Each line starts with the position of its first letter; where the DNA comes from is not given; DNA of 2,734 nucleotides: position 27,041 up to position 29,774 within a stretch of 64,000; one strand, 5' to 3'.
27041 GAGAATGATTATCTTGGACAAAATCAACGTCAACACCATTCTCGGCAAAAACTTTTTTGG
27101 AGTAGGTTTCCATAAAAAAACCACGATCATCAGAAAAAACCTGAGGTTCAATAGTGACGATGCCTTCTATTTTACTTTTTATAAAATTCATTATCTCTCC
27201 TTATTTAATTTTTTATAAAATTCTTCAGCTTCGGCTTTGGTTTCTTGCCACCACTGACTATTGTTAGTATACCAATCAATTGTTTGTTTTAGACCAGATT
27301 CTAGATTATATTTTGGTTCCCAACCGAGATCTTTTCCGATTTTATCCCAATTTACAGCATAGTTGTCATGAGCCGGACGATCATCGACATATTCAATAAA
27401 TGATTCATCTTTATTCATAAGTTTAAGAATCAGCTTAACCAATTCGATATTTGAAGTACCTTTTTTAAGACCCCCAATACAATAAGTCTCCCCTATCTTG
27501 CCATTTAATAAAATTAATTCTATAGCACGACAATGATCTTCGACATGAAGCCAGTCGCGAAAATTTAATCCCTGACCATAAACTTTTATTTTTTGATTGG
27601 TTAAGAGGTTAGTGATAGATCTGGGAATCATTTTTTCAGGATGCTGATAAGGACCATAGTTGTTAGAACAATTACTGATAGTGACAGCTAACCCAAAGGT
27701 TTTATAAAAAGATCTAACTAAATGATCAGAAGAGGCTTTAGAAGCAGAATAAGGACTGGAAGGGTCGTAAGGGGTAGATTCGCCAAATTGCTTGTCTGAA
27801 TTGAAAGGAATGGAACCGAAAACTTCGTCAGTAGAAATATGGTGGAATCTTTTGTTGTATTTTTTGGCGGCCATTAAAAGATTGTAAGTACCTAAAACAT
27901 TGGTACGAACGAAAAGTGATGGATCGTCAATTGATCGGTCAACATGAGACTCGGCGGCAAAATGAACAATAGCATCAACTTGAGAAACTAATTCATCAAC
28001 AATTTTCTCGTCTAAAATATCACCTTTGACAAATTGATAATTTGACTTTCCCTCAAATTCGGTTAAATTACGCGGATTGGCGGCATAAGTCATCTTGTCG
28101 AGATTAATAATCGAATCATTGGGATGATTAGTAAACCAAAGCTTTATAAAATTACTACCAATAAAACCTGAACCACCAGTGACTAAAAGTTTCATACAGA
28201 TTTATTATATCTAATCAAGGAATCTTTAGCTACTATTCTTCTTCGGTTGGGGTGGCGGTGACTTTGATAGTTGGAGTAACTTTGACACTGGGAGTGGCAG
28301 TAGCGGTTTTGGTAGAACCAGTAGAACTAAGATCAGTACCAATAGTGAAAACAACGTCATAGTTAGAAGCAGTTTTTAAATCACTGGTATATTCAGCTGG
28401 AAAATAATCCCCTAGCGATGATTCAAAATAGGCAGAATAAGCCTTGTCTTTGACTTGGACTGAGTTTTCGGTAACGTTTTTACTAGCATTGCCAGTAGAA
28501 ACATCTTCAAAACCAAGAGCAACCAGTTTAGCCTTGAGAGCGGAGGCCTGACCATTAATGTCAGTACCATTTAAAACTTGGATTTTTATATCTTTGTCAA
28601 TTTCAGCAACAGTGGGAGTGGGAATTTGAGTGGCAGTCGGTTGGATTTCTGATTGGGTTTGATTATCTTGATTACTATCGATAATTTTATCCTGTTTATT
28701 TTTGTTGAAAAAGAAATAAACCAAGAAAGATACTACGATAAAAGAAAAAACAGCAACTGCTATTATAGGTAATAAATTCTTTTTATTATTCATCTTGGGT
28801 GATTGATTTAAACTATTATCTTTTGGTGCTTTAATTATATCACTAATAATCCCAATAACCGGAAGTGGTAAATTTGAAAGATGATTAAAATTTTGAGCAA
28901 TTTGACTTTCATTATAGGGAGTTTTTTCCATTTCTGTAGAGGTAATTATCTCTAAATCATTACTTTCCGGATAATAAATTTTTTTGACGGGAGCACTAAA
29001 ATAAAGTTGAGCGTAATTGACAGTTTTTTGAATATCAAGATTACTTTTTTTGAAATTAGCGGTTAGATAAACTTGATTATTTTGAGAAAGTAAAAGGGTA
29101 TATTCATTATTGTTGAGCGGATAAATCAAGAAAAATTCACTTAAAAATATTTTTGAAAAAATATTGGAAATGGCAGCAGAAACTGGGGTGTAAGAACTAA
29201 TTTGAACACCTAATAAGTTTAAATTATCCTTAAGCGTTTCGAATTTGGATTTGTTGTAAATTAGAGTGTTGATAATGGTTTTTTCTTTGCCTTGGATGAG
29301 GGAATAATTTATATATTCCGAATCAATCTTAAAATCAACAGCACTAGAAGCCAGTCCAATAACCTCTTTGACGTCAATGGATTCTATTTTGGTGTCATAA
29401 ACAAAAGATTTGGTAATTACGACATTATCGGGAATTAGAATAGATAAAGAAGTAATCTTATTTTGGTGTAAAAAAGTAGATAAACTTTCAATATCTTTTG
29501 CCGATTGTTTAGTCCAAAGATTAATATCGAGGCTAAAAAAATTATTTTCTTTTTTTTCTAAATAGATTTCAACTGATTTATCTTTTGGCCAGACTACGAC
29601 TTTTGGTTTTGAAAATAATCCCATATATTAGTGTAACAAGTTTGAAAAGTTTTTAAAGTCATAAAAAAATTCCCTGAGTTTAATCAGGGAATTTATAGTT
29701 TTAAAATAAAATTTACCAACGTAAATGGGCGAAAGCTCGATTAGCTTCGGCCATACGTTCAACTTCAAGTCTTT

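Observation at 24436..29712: The conserved rpsL-rpsG-fusA-tuf (str) arrangement is split by a 5.3-kb cell-envelope glycan block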

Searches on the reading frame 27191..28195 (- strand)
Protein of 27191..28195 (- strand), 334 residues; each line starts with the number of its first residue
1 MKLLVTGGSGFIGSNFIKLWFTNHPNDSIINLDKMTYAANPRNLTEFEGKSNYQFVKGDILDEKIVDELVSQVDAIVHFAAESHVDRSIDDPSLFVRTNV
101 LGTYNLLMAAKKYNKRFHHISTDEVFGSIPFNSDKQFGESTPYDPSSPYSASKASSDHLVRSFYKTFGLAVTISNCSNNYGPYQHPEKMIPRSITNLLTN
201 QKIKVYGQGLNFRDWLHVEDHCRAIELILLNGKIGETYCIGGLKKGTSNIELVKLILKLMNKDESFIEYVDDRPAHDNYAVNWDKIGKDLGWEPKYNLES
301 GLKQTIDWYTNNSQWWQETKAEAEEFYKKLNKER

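Call 3: search_protein_families(library=pfam, proteins=[window:27191-28195:-])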
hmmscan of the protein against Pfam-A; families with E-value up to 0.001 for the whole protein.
window:27191-28195:- (334 aa): 7 families
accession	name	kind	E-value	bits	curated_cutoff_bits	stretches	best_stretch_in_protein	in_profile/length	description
PF16363.11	GDP_Man_Dehyd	-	4.1e-77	260.3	27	1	4-305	1-332/332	GDP-mannose 4,6 dehydratase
PF01370.27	Epimerase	-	1.3e-61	208.5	20.9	1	4-241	2-240/240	NAD dependent epimerase/dehydratase family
PF07993.18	NAD_binding_4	-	3.6e-17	62.8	20.1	1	5-181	1-209/258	Male sterility protein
PF01073.25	3Beta_HSD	-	3.2e-16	59.6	22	1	4-220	1-220/280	3-beta hydroxysteroid dehydrogenase/isomerase family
PF04321.23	RmlD_sub_bind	-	4.8e-15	55.8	27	1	1-165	1-141/287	RmlD substrate binding domain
PF02719.21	Polysacc_synt_2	-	4.5e-14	52.8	20.2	1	3-125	1-131/293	Polysaccharide biosynthesis protein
PF13460.12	NAD_binding_10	-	3e-05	24.4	27.2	1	36-162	24-133/184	NAD(P)H-binding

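Call 4: search_protein_families(library=ncbifam, proteins=[window:27191-28195:-])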
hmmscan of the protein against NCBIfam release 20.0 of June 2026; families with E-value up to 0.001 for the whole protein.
window:27191-28195:- (334 aa): 28 families (the best 25 are shown)
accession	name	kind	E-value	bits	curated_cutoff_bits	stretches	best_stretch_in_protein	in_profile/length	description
TIGR01181.1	dTDP_gluc_dehyt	equivalog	6.4e-138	459.2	365.1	1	2-318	1-320/321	dTDP-glucose 4,6-dehydratase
NF007490.0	PRK10084.1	subfamily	1.9e-105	352.8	649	1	1-328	1-353/361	dTDP-glucose 4,6-dehydratase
NF007582.0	PRK10217.1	equivalog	2.7e-98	329.4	698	1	2-320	3-342/355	dTDP-glucose 4,6-dehydratase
TIGR04180.1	EDH_00030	hypoth_equivalog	1.3e-39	136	475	1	4-296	2-296/297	NAD-dependent 4,6-dehydratase LegB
TIGR01179.1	galE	equivalog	4.4e-33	114.5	262.3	1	2-313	1-329/332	UDP-glucose 4-epimerase GalE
TIGR02622.1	CDP_4_6_dhtase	equivalog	2e-25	89.7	278.45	1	2-314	6-335/352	CDP-glucose 4,6-dehydratase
TIGR02197.1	heptose_epim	equivalog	7.4e-24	84.5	274.6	1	3-311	1-315/316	ADP-glyceromanno-heptose 6-epimerase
TIGR03466.1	HpnA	hypoth_equivalog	2.8e-20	72.5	367.65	1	1-259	1-242/327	hopanoid-associated sugar epimerase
NF011728.1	PRK15181.1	equivalog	1.1e-19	70.7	760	1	3-312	18-340/348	Vi polysaccharide biosynthesis UDP-N-acetylglucosaminuronic acid C-4 epimerase TviC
NF007956.0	PRK10675.1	subfamily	7e-18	64.8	394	1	1-162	1-162/338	UDP-glucose 4-epimerase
TIGR01472.1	gmd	equivalog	4.3e-17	62.4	415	1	54-263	57-271/342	GDP-mannose 4,6-dehydratase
NF052578.1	StrlDmthSdmBMthl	equivalog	5.7e-15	55.9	600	1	1-249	1-236/328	sterol demethylase protein SdmB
TIGR01746.1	Thioester-redct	subfamily_domain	7.6e-14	51.7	213.35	1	3-177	2-193/371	thioester reductase domain-containing protein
NF008872.0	PRK11908.1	equivalog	2e-12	46.9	294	1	1-312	2-338/349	bifunctional UDP-4-keto-pentose/UDP-xylose synthase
TIGR01214.1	rmlD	equivalog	2.4e-12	46.6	224.05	1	2-166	1-141/285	dTDP-4-dehydrorhamnose reductase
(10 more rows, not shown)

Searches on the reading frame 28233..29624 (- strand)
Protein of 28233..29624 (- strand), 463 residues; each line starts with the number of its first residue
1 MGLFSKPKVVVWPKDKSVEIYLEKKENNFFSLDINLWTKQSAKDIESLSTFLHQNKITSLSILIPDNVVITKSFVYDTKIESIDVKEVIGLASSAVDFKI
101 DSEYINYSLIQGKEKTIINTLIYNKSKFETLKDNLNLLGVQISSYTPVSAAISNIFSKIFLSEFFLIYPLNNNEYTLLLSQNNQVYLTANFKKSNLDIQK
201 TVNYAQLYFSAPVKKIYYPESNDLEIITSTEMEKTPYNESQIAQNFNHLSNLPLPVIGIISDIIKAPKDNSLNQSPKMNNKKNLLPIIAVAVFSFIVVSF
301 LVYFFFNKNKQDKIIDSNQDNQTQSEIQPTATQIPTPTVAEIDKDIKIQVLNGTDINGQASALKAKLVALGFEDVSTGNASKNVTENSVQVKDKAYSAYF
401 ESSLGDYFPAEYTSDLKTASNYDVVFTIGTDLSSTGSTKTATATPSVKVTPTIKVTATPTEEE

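Call 3: search_protein_families(library=pfam, proteins=[window:28233-29624:-])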
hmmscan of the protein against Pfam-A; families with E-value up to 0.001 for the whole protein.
window:28233-29624:- (463 aa): 1 family
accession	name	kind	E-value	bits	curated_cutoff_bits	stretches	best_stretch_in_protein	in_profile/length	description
PF13399.11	LytR_C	-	2.7e-09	38.3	22.2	1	345-431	1-85/86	LytR cell envelope-related transcriptional attenuator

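Call 4: search_protein_families(library=ncbifam, proteins=[window:28233-29624:-])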
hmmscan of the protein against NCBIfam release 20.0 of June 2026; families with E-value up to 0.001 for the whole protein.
window:28233-29624:- (463 aa): 2 families
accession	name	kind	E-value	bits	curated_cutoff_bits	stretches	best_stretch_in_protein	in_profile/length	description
NF035953.1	integrity_Cei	equivalog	7.3e-06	25.9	150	1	280-377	8-112/212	envelope integrity protein Cei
NF038218.1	IcmG_DotF_IVB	equivalog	0.00054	19.7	200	0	268-367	35-133/266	type IVB secretion system protein IcmG/DotF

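Call 18: find_homologous_proteins(query=window:28233-29624:-, max_evalue=0.001)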
Query window:28233-29624:- (463 aa): 287 proteins with E <= 0.001 among 8000 candidates; the best 120 are listed.
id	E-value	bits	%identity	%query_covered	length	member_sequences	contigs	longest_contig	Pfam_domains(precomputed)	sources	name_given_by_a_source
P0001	1.3e-256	869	88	100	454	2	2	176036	PF13399.12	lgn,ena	-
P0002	1.1e-242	823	85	99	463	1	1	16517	PF13399.12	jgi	jgi:hypothetical protein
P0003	2.8e-240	815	83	97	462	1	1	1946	PF13399.12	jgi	jgi:hypothetical protein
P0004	3.2e-228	776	82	96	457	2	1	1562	PF13399.12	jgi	jgi:hypothetical protein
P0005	3.9e-214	729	75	100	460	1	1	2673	PF13399.12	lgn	-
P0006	1.5e-212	724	75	100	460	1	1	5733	PF13399.12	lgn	-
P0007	2.0e-212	724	75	100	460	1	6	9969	PF13399.12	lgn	-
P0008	6.5e-212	722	74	100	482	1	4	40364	PF13399.12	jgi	-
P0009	6.8e-211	719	77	94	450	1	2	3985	PF13399.12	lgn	-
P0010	9.9e-211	718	75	100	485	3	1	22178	PF13399.12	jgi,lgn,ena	-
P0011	3.0e-209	713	74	100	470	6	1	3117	PF13399.12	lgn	-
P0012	5.4e-209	712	76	96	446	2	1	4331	PF13399.12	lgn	-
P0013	8.6e-203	692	72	100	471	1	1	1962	-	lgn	-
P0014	8.4e-188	643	68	95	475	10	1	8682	PF13399.12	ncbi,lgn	-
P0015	9.9e-184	629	67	94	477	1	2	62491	PF13399.12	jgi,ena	-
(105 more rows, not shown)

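Call 30: predict_structure(alignment_id=A1)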
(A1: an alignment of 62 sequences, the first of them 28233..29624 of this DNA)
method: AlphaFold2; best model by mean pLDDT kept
length: 463 residues; sequences in the alignment: 62
mean_pLDDT: 76.0   pTM: 0.55
mean pLDDT of the five models: 76.0, 74.1, 73.6, 70.6, 70.4
residues with pLDDT >= 90: 132; 70-90: 227; 50-70: 20; < 50: 84
segments of 3 or more residues with pLDDT < 50: 1-4, 263-284, 311-338, 433-458, 460-463
pLDDT, mean of each block of 10 residues (from residue 1): 58 90 79 92 91 87 94 89 90 89 92 87 95 93 93 88 88 89 90 81 83 87 80 88 83 87 39 29 56 81 70 33 30 39 88 80 85 89 86 87 81 83 89 39 27 32 33
secondary structure, 60 per line:
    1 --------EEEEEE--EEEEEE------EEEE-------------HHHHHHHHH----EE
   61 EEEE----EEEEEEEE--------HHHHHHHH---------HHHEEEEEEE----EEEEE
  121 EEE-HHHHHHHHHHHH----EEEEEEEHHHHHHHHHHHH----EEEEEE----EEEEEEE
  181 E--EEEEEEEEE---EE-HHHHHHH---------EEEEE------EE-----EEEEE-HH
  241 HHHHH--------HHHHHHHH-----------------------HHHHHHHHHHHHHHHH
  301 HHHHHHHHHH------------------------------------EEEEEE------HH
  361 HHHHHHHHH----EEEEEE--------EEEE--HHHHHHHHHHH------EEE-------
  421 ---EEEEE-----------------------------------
elements in order: E9-14 E17-22 E29-32 H46-54 E59-64 E69-76 H85-92 E105-111 E116-123 H125-136 E141-147 H148-159 E164-169 E174-181 E184-192 H199-205 E215-219 E233-237 H239-245 H254-261 H285-310 E347-352 H359-369 E374-379 E388-391 H394-404 E411-413 E424-428

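Call 77: search_protein_families(library=pfam, alignment_id=A3, max_evalue=0.01)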
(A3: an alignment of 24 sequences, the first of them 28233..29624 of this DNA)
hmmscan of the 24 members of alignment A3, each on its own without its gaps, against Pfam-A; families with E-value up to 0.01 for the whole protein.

A. member 1, window:28233-29624:- (463 aa): 1 family
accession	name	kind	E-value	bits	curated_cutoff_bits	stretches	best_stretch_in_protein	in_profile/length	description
PF13399.11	LytR_C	-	2.7e-09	38.3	22.2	1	345-431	1-85/86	LytR cell envelope-related transcriptional attenuator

B. families by the number of members that match (of 24 scanned): 2 families
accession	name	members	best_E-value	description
PF13399.11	LytR_C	24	3.4e-11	LytR cell envelope-related transcriptional attenuator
PF17615.7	C166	1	0.0024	Family of unknown function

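Call 78: search_solved_structures(query=A3, max_evalue=1)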
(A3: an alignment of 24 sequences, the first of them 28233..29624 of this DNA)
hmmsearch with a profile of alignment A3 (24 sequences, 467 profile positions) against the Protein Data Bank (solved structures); distinct sequences matched with E-value up to 1: 6.
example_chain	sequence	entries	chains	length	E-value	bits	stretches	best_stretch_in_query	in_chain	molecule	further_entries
6q10_A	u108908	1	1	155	0.0044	19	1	354-389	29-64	MymaA.19257.a.B3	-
2m5y_A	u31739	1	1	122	0.025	16.5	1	323-388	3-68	Putative tuberculin related peptide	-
5uhq_A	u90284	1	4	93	0.27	13.1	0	290-319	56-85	Sugar transporter SemiSWEET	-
5uhs_A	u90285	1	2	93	0.31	12.9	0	289-319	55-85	Sugar transporter SemiSWEET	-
9hmf_O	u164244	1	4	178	0.35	12.7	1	282-341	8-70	Flagellar protein FliL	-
4qnc_A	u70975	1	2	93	0.44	12.4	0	290-319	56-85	chemical transport protein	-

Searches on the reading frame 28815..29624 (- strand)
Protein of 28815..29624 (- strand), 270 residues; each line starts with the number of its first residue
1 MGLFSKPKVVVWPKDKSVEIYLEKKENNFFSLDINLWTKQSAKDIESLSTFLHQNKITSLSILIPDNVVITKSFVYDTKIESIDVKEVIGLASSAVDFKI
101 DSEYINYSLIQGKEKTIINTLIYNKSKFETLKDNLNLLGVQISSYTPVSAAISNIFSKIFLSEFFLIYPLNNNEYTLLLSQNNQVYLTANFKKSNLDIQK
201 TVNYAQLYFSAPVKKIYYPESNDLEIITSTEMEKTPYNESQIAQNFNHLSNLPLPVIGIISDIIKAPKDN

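Call 75: search_protein_representatives(protein=window:28815-29624:-)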
Query: 270 residues. Proteins with E-value up to 0.001 (for the whole library): 35; up to 1e-10: 35; up to 1e-30: 22. The best 35 are listed.
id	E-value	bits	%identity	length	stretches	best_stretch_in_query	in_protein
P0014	4.9e-114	396.2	71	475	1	1-269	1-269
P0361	1.8e-74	266.6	49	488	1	1-260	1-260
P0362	1.1e-71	257.5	47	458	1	1-266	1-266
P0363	4.2e-71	255.6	46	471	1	4-267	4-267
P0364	1.7e-70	253.6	49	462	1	5-261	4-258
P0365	2.4e-63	230.1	43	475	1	1-262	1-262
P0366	1.9e-58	214.2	42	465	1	1-260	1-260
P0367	3.7e-58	213.2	41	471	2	1-258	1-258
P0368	5.7e-56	206.0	43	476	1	2-261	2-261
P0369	3.4e-55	203.5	44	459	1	1-259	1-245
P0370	4.8e-55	203.0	40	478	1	1-265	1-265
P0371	1.1e-54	201.8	41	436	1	1-261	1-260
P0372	1.6e-53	198.0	41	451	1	1-269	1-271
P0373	1.1e-52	195.2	37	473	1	10-260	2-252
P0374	4.5e-52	193.3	39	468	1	5-260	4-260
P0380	4.6e-40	153.9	33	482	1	5-266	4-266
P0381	6.1e-31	124.0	30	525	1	3-259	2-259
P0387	4.4e-21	91.7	30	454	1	6-227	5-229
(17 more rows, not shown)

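Call 79: find_encoding_contigs(protein=P0381, flank=8000, max_places=2)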
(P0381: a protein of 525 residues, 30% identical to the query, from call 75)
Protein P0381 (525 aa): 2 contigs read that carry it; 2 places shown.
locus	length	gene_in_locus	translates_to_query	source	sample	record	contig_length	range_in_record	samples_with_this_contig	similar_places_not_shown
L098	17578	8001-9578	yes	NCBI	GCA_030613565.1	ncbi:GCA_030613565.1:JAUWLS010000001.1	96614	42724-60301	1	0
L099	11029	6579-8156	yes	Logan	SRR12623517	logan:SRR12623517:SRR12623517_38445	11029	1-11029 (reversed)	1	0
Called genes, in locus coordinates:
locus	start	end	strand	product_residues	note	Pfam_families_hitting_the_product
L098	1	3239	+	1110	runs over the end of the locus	PF04563:RNA_pol_Rpb2_1 (weak), PF04561:RNA_pol_Rpb2_2, PF04565:RNA_pol_Rpb2_3, PF10385:RNA_pol_Rpb2_45, PF00562:RNA_pol_Rpb2_6, PF04560:RNA_pol_Rpb2_7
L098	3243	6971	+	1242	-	PF04997:RNA_pol_Rpb1_1, PF00623:RNA_pol_Rpb1_2, PF04983:RNA_pol_Rpb1_3, PF04998:RNA_pol_Rpb1_5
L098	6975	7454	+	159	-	PF00164:Ribosom_S12_S23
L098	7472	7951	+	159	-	PF00177:Ribosomal_S7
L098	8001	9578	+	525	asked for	PF13399:LytR_C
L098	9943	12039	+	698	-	PF00009:GTP_EFTU, PF22042:EF-G_D2, PF03144:GTP_EFTU_D2, PF14492:EFG_III, PF16658:RF3_C (weak), PF03764:EFG_IV, PF00679:EFG_C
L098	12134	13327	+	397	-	PF00009:GTP_EFTU, PF03144:GTP_EFTU_D2, PF03143:GTP_EFTU_D3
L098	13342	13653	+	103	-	PF00338:Ribosomal_S10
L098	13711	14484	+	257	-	PF00297:Ribosomal_L3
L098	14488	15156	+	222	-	PF00573:Ribosomal_L4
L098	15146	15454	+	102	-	PF00276:Ribosomal_L23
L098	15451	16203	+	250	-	PF00181:Ribosomal_L2_N, PF03947:Ribosomal_L2_C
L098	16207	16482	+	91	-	PF00203:Ribosomal_S19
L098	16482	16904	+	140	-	PF00237:Ribosomal_L22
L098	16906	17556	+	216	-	PF07650:KH_2, PF00189:Ribosomal_S3_C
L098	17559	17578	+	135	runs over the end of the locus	PF00252:Ribosomal_L16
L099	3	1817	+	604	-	?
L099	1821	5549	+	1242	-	PF04997:RNA_pol_Rpb1_1, PF00623:RNA_pol_Rpb1_2, PF04983:RNA_pol_Rpb1_3, PF04998:RNA_pol_Rpb1_5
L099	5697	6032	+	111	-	PF00164:Ribosom_S12_S23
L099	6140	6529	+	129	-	PF00177:Ribosomal_S7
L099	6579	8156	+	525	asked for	PF13399:LytR_C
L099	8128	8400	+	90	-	PF18910:DUF5665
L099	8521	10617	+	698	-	PF00009:GTP_EFTU, PF22042:EF-G_D2, PF03144:GTP_EFTU_D2, PF14492:EFG_III, PF16658:RF3_C (weak), PF03764:EFG_IV, PF00679:EFG_C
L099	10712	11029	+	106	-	?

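Call 80: find_encoding_contigs(protein=P0387, flank=8000, max_places=2)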
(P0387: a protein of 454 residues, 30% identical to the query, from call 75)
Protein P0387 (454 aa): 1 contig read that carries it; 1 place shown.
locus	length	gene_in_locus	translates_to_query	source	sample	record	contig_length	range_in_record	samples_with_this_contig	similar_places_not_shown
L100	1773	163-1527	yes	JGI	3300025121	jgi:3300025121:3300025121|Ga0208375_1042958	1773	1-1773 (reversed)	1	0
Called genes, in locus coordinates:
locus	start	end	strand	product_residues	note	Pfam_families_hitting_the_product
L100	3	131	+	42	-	?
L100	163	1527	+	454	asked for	PF13399:LytR_C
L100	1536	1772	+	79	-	?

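Call 81: find_encoding_contigs(protein=P0380, flank=8000, max_places=2)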
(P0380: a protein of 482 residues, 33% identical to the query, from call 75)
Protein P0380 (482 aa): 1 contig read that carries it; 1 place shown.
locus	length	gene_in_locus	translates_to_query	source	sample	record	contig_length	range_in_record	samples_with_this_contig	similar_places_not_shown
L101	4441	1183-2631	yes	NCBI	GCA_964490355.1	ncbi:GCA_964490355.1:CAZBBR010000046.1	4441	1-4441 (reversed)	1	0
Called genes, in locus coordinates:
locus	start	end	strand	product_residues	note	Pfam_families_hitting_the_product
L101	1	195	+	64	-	?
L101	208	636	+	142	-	PF00164:Ribosom_S12_S23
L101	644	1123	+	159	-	PF00177:Ribosomal_S7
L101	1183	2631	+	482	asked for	PF13399:LytR_C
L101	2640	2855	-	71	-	-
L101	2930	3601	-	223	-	-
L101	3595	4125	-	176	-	-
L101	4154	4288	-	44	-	-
